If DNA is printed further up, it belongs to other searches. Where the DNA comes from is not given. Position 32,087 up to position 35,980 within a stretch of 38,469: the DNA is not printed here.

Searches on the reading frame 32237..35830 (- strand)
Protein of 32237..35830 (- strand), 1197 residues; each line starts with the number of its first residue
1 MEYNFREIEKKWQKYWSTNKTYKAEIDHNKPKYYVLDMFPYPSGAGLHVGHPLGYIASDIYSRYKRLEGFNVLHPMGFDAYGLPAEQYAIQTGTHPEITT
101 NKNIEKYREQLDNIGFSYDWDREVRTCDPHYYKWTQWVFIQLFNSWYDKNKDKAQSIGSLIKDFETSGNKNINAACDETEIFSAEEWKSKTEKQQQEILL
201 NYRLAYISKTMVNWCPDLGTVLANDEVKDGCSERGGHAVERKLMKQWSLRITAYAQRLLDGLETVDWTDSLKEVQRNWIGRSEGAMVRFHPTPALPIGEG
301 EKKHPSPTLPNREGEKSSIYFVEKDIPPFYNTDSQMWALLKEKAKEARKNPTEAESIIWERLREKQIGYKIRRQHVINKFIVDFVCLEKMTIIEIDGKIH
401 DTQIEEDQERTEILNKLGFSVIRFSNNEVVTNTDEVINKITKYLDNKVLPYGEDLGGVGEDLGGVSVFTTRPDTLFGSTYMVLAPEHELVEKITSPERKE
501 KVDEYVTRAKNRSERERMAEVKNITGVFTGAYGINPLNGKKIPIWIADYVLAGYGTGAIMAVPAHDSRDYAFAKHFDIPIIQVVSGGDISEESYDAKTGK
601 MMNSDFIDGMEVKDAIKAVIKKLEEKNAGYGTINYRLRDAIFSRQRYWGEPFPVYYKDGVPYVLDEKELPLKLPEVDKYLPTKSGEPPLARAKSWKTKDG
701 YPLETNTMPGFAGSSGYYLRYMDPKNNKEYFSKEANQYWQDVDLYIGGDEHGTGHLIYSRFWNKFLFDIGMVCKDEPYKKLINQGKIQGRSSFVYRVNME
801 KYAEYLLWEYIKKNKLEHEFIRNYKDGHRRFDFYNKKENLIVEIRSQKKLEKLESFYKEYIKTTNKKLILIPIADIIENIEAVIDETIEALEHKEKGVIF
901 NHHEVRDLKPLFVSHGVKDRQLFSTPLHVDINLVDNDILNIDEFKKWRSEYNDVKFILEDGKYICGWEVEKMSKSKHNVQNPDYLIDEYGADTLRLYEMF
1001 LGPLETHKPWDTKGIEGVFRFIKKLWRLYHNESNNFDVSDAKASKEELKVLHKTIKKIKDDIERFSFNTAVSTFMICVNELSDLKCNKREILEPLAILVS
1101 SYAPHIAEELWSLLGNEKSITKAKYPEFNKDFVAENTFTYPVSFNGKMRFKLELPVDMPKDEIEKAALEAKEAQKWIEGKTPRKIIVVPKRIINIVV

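Call 112: search_protein_families(library=pfam, proteins=[window:32237-35830:-])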
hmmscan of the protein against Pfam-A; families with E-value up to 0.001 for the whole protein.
window:32237-35830:- (1197 aa): 6 families
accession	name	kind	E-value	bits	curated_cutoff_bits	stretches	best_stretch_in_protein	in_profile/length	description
PF13603.12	tRNA-synt_1_2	-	2.3e-59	200.4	25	1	464-624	22-185/185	Leucyl-tRNA synthetase, editing domain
PF04480.18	DUF559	-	3.1e-35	120.8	20.6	1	341-444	4-108/109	Protein of unknown function (DUF559)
PF00133.28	tRNA-synt_1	-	1.1e-32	113.7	22.7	2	11-144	1-152/414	tRNA synthetases class I (I, L, M and V)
PF09334.17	tRNA-synt_1g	-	1.5e-18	67.2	20.1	1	38-162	6-127/391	tRNA synthetases class I (M)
PF08264.19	Anticodon_1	-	3.2e-18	66.5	25.1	1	1048-1161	5-145/148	Anticodon-binding domain of tRNA ligase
PF18741.7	MTES_1575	-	1.3e-08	35.3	38.2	1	358-443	5-95/96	REase_MTES_1575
